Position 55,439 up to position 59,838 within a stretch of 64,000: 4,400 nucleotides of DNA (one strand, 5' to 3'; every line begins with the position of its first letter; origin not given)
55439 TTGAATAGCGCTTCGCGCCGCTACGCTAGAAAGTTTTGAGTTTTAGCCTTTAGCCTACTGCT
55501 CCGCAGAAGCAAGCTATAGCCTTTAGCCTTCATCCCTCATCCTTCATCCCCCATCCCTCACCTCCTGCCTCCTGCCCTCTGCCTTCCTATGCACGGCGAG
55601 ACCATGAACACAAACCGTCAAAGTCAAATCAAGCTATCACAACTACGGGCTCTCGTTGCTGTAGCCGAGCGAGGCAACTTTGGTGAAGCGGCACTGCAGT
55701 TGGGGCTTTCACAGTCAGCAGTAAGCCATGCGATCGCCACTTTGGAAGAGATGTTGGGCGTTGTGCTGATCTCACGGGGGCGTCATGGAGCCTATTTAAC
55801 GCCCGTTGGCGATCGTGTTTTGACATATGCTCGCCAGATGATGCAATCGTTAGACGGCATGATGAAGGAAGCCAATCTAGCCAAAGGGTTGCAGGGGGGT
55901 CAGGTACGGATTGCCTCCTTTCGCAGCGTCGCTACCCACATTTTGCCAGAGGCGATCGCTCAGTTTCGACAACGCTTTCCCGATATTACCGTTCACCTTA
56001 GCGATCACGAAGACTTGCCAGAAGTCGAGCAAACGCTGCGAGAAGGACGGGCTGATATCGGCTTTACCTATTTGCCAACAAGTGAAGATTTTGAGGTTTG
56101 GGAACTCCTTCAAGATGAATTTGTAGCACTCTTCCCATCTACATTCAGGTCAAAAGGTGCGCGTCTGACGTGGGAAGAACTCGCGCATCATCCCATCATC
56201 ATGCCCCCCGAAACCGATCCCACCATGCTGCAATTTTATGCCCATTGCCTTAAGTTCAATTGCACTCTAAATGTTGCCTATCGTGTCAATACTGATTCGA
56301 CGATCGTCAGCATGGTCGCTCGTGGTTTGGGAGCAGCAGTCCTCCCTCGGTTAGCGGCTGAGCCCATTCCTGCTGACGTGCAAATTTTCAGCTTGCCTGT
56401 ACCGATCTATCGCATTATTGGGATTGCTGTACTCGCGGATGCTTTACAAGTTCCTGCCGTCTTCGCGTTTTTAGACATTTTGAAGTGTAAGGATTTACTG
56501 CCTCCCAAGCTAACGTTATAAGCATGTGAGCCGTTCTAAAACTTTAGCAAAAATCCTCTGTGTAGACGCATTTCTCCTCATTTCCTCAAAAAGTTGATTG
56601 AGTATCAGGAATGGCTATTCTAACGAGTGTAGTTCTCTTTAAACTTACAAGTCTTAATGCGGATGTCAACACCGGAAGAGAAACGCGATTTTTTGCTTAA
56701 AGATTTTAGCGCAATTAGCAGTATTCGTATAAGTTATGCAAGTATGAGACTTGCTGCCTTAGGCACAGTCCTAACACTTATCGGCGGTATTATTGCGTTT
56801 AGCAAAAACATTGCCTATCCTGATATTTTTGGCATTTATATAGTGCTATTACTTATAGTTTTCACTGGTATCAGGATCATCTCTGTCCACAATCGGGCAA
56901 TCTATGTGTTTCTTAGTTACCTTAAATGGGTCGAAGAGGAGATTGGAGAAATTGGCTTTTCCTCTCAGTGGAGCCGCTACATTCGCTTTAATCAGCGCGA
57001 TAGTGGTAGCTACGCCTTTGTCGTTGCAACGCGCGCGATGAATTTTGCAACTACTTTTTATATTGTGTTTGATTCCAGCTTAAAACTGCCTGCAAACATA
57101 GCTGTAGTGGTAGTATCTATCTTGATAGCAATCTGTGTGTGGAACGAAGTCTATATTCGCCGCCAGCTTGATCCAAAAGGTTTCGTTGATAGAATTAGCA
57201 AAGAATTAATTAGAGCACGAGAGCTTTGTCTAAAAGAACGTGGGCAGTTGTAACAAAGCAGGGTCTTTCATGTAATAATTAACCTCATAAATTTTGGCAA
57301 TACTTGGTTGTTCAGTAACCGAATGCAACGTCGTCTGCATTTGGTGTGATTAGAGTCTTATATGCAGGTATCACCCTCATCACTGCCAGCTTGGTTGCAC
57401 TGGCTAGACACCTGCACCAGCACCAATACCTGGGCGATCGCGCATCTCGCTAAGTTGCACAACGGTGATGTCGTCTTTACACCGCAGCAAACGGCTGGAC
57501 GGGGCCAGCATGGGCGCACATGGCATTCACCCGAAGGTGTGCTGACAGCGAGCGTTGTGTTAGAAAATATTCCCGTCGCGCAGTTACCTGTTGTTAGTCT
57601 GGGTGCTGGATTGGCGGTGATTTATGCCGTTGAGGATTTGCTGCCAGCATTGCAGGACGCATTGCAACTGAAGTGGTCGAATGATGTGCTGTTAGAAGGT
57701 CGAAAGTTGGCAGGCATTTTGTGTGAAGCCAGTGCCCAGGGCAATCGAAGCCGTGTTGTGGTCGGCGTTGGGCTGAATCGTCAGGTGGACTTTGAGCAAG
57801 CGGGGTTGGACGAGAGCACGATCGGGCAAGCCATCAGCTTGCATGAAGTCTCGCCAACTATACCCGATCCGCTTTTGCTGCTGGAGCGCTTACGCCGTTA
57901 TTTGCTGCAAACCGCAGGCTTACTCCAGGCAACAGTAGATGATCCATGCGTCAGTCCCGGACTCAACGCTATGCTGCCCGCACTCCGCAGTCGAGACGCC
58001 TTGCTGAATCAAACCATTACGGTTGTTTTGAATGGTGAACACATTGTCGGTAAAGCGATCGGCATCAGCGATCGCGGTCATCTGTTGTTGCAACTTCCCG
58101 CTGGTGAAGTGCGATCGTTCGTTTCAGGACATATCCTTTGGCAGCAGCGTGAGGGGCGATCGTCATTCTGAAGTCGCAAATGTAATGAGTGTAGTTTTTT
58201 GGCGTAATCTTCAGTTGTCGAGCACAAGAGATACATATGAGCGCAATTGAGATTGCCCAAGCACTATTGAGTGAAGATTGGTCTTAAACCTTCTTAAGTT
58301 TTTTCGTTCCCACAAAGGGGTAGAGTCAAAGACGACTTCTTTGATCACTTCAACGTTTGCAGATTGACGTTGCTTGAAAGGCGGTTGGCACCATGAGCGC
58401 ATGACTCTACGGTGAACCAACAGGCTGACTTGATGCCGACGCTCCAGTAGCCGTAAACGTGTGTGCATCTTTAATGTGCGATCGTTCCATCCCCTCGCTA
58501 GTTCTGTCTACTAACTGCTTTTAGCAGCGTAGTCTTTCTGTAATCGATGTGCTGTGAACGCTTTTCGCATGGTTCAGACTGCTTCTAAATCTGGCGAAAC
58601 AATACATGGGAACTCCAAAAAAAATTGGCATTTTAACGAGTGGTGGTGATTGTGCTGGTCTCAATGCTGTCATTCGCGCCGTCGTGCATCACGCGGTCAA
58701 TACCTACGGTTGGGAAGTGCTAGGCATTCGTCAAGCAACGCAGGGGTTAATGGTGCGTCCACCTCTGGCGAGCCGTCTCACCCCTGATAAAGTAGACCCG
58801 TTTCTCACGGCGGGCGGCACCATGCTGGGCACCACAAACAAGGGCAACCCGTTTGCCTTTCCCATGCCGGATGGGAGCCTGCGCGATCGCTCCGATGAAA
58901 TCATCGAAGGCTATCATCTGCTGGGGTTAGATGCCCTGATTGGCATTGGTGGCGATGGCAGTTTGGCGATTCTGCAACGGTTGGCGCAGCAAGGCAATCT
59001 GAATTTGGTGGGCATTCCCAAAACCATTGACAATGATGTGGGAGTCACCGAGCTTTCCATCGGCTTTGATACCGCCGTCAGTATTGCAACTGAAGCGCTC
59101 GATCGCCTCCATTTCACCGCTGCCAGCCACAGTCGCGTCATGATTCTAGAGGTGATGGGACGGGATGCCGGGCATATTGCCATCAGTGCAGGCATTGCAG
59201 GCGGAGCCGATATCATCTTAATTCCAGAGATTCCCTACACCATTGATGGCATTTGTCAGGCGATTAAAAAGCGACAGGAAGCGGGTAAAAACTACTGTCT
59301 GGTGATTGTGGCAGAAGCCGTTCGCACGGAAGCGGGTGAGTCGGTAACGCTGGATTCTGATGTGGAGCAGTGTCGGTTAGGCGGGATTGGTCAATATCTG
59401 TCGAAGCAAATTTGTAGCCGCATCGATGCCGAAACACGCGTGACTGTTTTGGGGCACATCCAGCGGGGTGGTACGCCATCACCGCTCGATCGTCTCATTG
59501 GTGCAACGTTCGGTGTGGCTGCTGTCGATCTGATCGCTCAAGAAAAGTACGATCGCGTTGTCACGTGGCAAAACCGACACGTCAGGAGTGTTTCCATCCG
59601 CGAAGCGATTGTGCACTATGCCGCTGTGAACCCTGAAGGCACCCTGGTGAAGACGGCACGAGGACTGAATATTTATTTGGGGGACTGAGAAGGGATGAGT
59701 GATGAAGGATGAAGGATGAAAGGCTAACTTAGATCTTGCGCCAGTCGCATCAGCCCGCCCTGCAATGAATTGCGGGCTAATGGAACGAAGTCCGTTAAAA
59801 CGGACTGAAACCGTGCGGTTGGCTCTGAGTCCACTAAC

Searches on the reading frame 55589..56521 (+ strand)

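Call 65: search_protein_families(library=pfam, proteins=[window:55589-56521:+], max_evalue=0.00001)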
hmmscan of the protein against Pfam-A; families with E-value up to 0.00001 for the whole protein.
window:55589-56521:+ (310 aa): 2 families
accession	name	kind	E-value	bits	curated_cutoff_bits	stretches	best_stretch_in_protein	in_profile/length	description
PF03466.25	LysR_substrate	-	3.9e-39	134.6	28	1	101-299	3-205/209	LysR substrate binding domain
PF00126.33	HTH_1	-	1.3e-19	70.3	26.6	1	16-74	1-59/60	Bacterial regulatory helix-turn-helix protein, lysR family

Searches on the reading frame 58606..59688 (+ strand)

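Call 65: search_protein_families(library=pfam, proteins=[window:58606-59688:+], max_evalue=0.00001)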
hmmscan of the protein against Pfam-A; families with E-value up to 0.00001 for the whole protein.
window:58606-59688:+ (360 aa): 1 family
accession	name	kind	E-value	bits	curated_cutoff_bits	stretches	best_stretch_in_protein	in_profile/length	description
PF00365.25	PFK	-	3.2e-100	335.5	30.9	1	6-310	1-277/277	Phosphofructokinase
